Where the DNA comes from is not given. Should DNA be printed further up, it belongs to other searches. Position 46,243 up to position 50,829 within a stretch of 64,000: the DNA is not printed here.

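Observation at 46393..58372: Two giant coiled-coil fibre proteins sharing a recurring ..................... punctuation motif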

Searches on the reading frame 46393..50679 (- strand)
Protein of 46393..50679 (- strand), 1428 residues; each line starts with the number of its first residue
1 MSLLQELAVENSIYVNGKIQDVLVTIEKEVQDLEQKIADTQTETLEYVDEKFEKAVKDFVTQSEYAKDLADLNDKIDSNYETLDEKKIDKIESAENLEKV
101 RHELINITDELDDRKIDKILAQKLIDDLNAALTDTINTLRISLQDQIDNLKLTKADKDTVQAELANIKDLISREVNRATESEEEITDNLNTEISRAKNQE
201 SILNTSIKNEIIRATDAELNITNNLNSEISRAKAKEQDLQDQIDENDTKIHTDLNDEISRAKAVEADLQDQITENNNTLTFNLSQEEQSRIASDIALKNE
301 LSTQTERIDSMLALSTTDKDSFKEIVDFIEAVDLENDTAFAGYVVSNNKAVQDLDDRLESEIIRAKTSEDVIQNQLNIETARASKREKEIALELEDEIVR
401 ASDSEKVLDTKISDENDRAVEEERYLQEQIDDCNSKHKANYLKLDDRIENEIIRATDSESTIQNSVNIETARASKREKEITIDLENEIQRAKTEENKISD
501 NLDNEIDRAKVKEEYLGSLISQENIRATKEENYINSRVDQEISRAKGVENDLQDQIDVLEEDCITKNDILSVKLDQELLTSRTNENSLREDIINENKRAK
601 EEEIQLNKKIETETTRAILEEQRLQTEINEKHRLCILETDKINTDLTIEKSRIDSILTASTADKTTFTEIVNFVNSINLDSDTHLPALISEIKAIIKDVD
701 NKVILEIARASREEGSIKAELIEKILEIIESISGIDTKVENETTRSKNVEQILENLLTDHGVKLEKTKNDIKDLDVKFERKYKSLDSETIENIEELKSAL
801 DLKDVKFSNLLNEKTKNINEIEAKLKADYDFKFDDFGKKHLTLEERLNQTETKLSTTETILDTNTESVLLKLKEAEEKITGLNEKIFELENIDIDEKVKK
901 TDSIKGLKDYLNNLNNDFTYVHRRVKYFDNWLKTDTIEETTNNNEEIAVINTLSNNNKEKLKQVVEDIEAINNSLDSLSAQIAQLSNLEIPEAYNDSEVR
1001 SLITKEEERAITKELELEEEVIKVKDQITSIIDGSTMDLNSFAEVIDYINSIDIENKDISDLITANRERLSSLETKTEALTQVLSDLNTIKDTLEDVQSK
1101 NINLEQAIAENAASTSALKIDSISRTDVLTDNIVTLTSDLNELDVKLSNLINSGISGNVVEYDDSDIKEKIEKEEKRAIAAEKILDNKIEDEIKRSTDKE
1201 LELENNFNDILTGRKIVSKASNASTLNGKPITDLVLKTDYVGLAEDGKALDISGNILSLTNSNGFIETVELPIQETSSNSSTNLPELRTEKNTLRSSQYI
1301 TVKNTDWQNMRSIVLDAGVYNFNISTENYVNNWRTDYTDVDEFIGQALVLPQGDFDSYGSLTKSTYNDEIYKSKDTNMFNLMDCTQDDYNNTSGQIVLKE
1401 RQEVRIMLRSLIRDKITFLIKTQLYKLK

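Call 4: search_protein_families(library=pfam, proteins=[window:46393-50679:-], max_evalue=0.01)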
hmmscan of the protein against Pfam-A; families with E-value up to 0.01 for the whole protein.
window:46393-50679:- (1428 aa): 0 families

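Call 6: search_protein_families(library=phrogs, proteins=[window:46393-50679:-], max_evalue=0.01)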
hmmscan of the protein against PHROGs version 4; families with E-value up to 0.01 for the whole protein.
window:46393-50679:- (1428 aa): 1 family
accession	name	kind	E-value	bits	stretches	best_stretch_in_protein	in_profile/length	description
phrog_13589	-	unknown function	3.5e-23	82.5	3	431-555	98-221/1042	-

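Call 10: search_solved_structures(query=window:46393-50679:-, max_evalue=1, show_alignments=2)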
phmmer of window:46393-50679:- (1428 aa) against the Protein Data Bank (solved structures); distinct sequences matched with E-value up to 1: 1.
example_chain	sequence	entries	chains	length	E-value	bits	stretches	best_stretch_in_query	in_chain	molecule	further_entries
2ekl_A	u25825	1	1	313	0.031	15.5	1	1150-1241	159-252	D-3-phosphoglycerate dehydrogenase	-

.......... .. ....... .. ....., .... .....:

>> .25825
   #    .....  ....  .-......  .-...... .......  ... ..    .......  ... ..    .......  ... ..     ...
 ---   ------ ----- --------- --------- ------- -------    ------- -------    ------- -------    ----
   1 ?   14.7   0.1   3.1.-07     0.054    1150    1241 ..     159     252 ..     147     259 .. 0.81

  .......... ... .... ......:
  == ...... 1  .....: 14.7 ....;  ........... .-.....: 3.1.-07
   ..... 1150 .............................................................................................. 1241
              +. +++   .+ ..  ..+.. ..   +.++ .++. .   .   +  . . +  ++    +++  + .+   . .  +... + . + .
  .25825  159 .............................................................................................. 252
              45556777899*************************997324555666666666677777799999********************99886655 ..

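Call 11: search_dna_similar(query=window:46393-50679:-, collection=phages, mode=protein, max_rows=30)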
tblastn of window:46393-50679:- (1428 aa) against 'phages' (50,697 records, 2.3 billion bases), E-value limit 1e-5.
Records with a match: 6; places in all: 16; records where one place covers at least 80% of the query: 0.
Best place of each record, by identity: <60% 6.
By first word of the organism name: Vibrio 6.
By host as written in the record: Vibrio alginolyticus CECT 521 2; Vibrio alginolyticus NBRC 15630 = ATCC 17749 1; Vibrio sp. 1; Vibrio parahaemolyticus 1; Vibrio parahaemolyticus TY18 1.
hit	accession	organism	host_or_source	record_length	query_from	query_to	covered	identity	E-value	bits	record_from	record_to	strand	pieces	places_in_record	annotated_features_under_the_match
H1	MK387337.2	Vibrio phage Va1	Vibrio alginolyticus NBRC 15630 = ATCC ...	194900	171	586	23%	33.8%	9e-11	199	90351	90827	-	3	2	hypothetical protein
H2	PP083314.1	Vibrio phage VB_VaC_SRILMA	Vibrio alginolyticus CECT 521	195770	189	586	22%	34.4%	1e-10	197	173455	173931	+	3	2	tail fiber protein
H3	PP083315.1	Vibrio phage VB_VaC_TDDLMA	Vibrio alginolyticus CECT 521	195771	189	586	22%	34.4%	1e-10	197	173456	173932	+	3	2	tail fiber protein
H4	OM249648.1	Vibrio phage phiKT1024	Vibrio sp.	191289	171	552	14%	41.5%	2e-11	142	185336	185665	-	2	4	hypothetical protein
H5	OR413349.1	Vibrio phage pv27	Vibrio parahaemolyticus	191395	171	552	14%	41.5%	2e-11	142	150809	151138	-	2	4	tail fiber protein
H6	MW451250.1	Vibrio phage phiTY18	Vibrio parahaemolyticus TY18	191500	174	550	13%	40.6%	1e-8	126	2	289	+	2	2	record has no annotation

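Call 13: find_homologous_proteins(query=window:46393-50679:-, max_evalue=0.00001)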
Query window:46393-50679:- (1428 aa): 50 proteins with E <= 0.00001 among 8000 candidates.
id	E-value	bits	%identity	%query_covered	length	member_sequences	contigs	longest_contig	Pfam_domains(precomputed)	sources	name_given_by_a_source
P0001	0.0e+0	2888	100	100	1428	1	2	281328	-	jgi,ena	-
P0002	0.0e+0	1803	66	100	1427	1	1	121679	-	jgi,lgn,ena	-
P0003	1.9e-283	962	43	100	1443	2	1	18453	-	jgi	-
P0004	1.2e-263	896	41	100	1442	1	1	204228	-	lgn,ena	-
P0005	2.3e-255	869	40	100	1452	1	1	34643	-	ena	-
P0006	5.6e-56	209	32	42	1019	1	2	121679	-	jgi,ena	jgi:ribosomal protein S25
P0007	5.2e-46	176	34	26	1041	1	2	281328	-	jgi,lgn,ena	-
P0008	5.8e-39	152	30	41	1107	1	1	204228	-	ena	-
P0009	9.8e-39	151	31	41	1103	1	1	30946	-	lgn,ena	-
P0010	9.9e-34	135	30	19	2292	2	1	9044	PF03382.21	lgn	-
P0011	9.9e-32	128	29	36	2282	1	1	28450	PF03382.21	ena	-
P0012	2.4e-31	127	29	36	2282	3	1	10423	PF03382.21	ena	-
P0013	3.0e-31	127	29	20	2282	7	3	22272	PF03382.21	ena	-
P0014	4.5e-27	113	26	58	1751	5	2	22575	-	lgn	-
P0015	1.4e-22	98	28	42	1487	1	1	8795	-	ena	-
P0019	5.4e-15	73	29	28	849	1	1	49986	-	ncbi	-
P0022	1.6e-13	68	35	14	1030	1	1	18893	PF01519.23,PF07889.18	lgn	-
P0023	6.7e-13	66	39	10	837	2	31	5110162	-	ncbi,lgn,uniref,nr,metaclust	ncbi:pyocin knob domain-containing protein [Clostridium saccharobutylicum]|uniref:PI-PLC Y-box domai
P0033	6.9e-10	56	34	18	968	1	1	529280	PF27308.1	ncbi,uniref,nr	ncbi:hypothetical protein [Clostridium weizhouense]|uniref:Uncharacterized protein n=1 Tax=Clostridi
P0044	8.6e-8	49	27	36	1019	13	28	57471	-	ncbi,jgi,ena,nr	jgi:hypothetical protein|nr:MAG TPA: Head fiber protein [Caudoviricetes sp.]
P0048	2.7e-6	44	27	26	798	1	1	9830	PF24243.2,PF27308.1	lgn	-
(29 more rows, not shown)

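Call 18: find_encoding_contigs(protein=P0007, flank=10000, max_places=3)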
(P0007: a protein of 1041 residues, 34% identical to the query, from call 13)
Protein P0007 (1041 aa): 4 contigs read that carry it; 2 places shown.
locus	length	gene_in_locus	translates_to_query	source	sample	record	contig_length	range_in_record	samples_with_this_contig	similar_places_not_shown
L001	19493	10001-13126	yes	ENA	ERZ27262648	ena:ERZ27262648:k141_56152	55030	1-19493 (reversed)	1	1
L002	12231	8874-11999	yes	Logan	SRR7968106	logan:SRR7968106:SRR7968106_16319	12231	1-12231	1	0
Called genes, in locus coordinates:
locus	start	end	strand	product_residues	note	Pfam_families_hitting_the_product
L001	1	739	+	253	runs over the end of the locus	-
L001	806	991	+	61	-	-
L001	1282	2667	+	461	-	-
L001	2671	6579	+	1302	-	-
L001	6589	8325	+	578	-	-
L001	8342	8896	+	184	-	-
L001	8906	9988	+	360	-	-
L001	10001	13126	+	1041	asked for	-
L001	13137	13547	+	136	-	-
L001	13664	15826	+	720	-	-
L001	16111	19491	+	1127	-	?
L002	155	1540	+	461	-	-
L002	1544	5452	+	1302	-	-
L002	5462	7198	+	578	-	-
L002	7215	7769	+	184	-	-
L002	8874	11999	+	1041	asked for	-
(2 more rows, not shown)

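Call 20: search_protein_families(library=pfam, proteins=[P0048, P0033, P0023, P0044, P0022, P0007, P0019, P0014], max_evalue=0.001)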
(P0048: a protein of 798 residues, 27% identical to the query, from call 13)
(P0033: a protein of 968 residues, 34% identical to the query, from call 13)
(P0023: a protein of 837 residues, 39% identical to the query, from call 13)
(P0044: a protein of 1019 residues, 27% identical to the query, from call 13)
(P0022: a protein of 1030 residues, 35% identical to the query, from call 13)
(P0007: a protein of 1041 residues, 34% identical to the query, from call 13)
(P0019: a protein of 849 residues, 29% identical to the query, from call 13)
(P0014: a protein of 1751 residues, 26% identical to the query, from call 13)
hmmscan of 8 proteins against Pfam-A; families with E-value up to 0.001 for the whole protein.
P0048 (798 aa): 1 family
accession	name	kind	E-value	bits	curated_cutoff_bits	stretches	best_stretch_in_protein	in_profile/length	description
PF24243.1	Phage_tail_C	-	8.7e-13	47.8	23.7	1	772-796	1-25/26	Phage tail tip domain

P0033 (968 aa): 1 family
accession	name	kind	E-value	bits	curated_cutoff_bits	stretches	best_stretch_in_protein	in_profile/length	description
PF12789.12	PTR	-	0.00023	21.6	27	0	825-852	16-43/60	Phage tail repeat like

P0023 (837 aa): 0 families

P0044 (1019 aa): 0 families

P0022 (1030 aa): 5 families
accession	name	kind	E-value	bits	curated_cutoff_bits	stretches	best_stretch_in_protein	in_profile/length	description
PF07889.17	DUF1664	-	6e-07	30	34.6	2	565-645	44-120/124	Protein of unknown function (DUF1664)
PF01519.22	DUF16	-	2e-06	28.7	40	1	580-660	23-103/104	Protein of unknown function DUF16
PF11932.13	DUF3450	-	0.00039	20.3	32.6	1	577-661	23-107/241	Protein of unknown function (DUF3450)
PF15984.10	Collagen_mid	-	0.00065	20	31.1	0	575-657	16-99/198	Bacterial collagen, middle region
PF05662.19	YadA_stalk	-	0.00081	20.2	28.4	1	765-806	1-42/43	Coiled stalk of trimeric autotransporter adhesin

P0007 (1041 aa): 0 families

P0019 (849 aa): 0 families

P0014 (1751 aa): 0 families

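Call 54: get_annotated_region(hit=H2, flank=6000)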
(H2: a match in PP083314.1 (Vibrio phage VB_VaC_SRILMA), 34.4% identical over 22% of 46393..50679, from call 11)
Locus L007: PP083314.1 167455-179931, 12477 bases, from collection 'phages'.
description: Vibrio phage VB_VaC_SRILMA, complete genome.
organism: Vibrio phage VB_VaC_SRILMA (NCBI taxid 3133107)
taxonomy: Viruses; Duplodnaviria; Heunggongvirae; Uroviricota; Caudoviricetes
host: Vibrio alginolyticus CECT 521; source: water samples collected in Ilhavo channel; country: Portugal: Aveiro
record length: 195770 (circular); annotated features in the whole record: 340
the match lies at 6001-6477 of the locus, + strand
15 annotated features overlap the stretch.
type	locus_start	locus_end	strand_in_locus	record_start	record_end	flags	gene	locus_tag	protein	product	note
CDS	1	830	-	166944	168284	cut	-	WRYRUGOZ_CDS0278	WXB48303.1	DNA topoisomerase II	-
CDS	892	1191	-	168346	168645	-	-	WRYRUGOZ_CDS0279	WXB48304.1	hypothetical protein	-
CDS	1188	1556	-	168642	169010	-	-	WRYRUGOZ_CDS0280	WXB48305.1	hypothetical protein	-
CDS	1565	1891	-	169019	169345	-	-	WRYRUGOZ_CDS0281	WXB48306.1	hypothetical protein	-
CDS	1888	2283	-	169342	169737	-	-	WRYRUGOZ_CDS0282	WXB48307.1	hypothetical protein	-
CDS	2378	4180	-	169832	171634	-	-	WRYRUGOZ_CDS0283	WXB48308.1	DNA topoisomerase II large subunit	-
CDS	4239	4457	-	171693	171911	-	-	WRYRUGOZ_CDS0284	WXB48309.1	hypothetical protein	-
CDS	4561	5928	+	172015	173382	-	-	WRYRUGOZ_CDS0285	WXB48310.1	tail sheath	-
CDS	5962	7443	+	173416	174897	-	-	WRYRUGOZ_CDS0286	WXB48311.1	tail fiber protein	-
CDS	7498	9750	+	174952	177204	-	-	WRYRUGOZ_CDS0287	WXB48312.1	long tail fiber protein distal subunit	-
CDS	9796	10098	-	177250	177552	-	-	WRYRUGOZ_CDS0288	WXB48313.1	hypothetical protein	-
CDS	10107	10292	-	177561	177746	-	-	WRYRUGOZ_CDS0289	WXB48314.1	hypothetical protein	-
CDS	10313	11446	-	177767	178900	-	-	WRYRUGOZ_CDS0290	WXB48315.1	hypothetical protein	-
CDS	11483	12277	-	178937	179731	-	-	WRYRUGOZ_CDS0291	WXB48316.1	hypothetical protein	-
CDS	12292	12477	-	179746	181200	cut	-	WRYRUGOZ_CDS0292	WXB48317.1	hypothetical protein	-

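Call 66: search_protein_families(library=phrogs, proteins=[L001:1282-2667:+, L001:2671-6579:+, L001:6589-8325:+, L001:8342-8896:+, L001:8906-9988:+, L001:13137-13547:+, L001:13664-15826:+, L001:16111-19491:+], max_evalue=0.001)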
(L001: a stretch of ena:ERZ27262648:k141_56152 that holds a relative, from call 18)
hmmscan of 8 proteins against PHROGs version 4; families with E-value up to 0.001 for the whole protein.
L001:1282-2667:+ (461 aa): 0 families

L001:2671-6579:+ (1302 aa): 0 families

L001:6589-8325:+ (578 aa): 0 families

L001:8342-8896:+ (184 aa): 0 families

L001:8906-9988:+ (360 aa): 43 families (the best 25 are shown)
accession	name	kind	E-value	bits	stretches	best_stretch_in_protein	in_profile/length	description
phrog_5073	-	tail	4.4e-46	159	2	132-273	260-403/519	tail fiber protein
phrog_6320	-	tail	1e-37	131.4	2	138-240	85-187/745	tail fiber protein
phrog_819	-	tail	1e-35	124.3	2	124-308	481-613/1024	tail protein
phrog_366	-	tail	1.2e-30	108.3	3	169-246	309-385/474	tail fiber protein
phrog_8745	-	tail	5.2e-30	104.6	2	70-154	1389-1473/1803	tail fiber protein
phrog_1658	-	unknown function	9.4e-22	78.9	3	174-239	48-113/239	-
phrog_17587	-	tail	3.6e-21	76.3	3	171-237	350-416/641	tail fiber protein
phrog_38806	-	unknown function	7.1e-21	75.8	2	67-170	61-152/285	-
phrog_10972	-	tail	2.7e-19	70.8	2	175-240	157-228/343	tail fiber protein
phrog_26246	-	tail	1.4e-18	68.2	2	132-262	106-222/329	tail protein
phrog_1806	-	tail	1.9e-18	67.8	2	135-241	108-233/276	collagen like minor tail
phrog_29268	-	unknown function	9e-18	64.7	2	70-203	403-536/653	-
phrog_3420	-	unknown function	3.8e-17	62.1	1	69-244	117-294/929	-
phrog_18350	-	tail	1.2e-16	62.2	2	148-247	105-209/253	tail fiber protein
phrog_33406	-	tail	1.5e-15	57.5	2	15-154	133-272/651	tail fiber protein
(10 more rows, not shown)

L001:13137-13547:+ (136 aa): 0 families

L001:13664-15826:+ (720 aa): 0 families

L001:16111-19491:+ (1127 aa): 6 families
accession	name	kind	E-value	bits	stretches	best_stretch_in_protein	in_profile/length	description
phrog_84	-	DNA, RNA and nucleotide metabolism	4.7e-149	499.3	2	683-1110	277-633/975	ribonucleoside-diphosphate reductase large subunit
phrog_3987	-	DNA, RNA and nucleotide metabolism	1e-102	345.1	2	685-912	222-447/467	ribonucleotide reductase large subunit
phrog_3844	-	moron, auxiliary metabolic gene and host takeover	2.3e-49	169.6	2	970-1115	151-291/451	NrdA-like aerobic NDP reductase large subunit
phrog_22953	-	DNA, RNA and nucleotide metabolism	3.5e-08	34.7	1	719-827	4-111/201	ribonucleotide reductase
phrog_36001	-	unknown function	2.3e-06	27.1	0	216-290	91-163/715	-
phrog_6132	-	DNA, RNA and nucleotide metabolism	6.4e-05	23.3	1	15-182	14-179/530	ribonucleotide reductase large subunit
